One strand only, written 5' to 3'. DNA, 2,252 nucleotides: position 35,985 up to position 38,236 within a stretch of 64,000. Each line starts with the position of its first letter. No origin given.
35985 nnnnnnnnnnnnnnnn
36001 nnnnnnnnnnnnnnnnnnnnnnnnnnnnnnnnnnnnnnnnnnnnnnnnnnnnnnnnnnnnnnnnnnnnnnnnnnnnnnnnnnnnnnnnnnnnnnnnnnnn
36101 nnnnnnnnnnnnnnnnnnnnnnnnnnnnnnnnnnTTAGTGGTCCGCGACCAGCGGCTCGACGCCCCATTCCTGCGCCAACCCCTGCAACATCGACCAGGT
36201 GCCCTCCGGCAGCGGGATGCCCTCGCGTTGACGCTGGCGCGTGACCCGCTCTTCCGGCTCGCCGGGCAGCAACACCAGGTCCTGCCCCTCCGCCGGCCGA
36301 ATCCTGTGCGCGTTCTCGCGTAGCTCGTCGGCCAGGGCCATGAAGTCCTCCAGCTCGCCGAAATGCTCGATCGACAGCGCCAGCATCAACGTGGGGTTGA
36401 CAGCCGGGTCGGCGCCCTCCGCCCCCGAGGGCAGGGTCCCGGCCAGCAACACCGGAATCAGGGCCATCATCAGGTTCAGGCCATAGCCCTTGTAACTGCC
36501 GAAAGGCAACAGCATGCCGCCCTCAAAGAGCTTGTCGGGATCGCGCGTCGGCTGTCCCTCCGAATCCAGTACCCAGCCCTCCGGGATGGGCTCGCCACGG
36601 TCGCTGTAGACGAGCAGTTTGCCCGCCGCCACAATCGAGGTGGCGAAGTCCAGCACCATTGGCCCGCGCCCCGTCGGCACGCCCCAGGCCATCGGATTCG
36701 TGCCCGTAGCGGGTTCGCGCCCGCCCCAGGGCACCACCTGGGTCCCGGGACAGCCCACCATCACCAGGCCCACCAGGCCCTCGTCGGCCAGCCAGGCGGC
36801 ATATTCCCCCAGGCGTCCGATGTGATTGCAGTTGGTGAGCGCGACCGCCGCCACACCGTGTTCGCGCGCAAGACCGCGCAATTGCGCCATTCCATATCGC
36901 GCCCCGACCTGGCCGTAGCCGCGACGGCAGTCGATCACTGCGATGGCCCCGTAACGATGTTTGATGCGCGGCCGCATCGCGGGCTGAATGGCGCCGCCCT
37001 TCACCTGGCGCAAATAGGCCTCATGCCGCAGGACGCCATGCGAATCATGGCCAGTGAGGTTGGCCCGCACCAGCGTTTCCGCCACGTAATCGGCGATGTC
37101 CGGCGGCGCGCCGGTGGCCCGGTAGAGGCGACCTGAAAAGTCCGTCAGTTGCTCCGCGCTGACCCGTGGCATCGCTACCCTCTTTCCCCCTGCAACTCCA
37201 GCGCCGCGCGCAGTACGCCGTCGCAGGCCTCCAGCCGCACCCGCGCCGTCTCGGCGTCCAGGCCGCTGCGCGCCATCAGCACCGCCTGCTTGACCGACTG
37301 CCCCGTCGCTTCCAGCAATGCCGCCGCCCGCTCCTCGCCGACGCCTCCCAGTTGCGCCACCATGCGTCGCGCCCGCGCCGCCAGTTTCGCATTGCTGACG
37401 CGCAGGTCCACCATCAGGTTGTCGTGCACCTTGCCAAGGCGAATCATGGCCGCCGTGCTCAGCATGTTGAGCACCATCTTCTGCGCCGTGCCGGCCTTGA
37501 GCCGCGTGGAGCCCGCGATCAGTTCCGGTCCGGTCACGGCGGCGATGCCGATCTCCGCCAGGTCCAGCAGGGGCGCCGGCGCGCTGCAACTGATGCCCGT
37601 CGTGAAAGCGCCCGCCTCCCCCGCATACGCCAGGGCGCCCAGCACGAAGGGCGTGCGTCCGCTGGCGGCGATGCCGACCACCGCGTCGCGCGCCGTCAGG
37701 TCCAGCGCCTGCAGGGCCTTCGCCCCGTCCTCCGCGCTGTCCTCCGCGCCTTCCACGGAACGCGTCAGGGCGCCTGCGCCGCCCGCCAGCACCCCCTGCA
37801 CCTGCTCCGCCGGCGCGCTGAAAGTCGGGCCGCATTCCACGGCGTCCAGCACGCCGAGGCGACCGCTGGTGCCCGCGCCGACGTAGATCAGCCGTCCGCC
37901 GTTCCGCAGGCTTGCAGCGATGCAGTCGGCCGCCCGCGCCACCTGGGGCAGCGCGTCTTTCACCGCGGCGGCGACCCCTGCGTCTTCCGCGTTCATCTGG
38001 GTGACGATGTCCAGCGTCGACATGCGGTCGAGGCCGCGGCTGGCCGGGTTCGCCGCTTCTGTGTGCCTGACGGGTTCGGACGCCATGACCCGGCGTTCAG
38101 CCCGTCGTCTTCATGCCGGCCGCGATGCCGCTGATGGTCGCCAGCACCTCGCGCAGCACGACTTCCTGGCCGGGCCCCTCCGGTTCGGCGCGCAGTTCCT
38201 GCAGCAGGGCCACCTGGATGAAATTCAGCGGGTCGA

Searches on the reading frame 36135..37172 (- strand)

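Call 48: search_protein_families(library=ncbifam, proteins=[window:36135-37172:-], max_evalue=0.001)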
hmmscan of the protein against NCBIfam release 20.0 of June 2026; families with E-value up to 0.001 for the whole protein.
window:36135-37172:- (345 aa): 5 families
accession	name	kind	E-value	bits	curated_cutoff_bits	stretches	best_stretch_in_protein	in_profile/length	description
NF007504.0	PRK10098.1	equivalog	2e-70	237.3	336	1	3-338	6-346/360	malate/lactate/ureidoglycolate dehydrogenase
NF040650.1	sulfolac_dhydr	equivalog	1.2e-54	185.8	500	1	19-338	18-335/339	L-sulfolactate dehydrogenase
NF011599.0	PRK15025.1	equivalog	7.8e-47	160.1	356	1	4-329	3-331/349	ureidoglycolate dehydrogenase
NF009750.0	PRK13260.1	equivalog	1.4e-46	159.2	316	1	3-331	2-331/332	3-dehydro-L-gulonate 2-dehydrogenase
TIGR03175.1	AllD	equivalog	9.2e-43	146.7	496.2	1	3-327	2-329/349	ureidoglycolate dehydrogenase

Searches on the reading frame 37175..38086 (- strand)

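Call 48: search_protein_families(library=ncbifam, proteins=[window:37175-38086:-], max_evalue=0.001)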
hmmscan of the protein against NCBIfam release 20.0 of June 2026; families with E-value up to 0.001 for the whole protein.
window:37175-38086:- (303 aa): 4 families
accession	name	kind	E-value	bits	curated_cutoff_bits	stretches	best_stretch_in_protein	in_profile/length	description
NF003915.0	PRK05441.1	subfamily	4.6e-120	400.2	168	1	8-298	7-297/300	N-acetylmuramic acid 6-phosphate etherase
NF009222.0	PRK12570.1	subfamily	1.4e-119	398.6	255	1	7-299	13-305/307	N-acetylmuramic acid 6-phosphate etherase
TIGR00274.1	TIGR00274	equivalog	9.4e-112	372.8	302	1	9-297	3-291/291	N-acetylmuramic acid 6-phosphate etherase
NF002805.0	PRK02947.1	subfamily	0.00015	21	135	1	43-165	20-140/247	sugar isomerase domain-containing protein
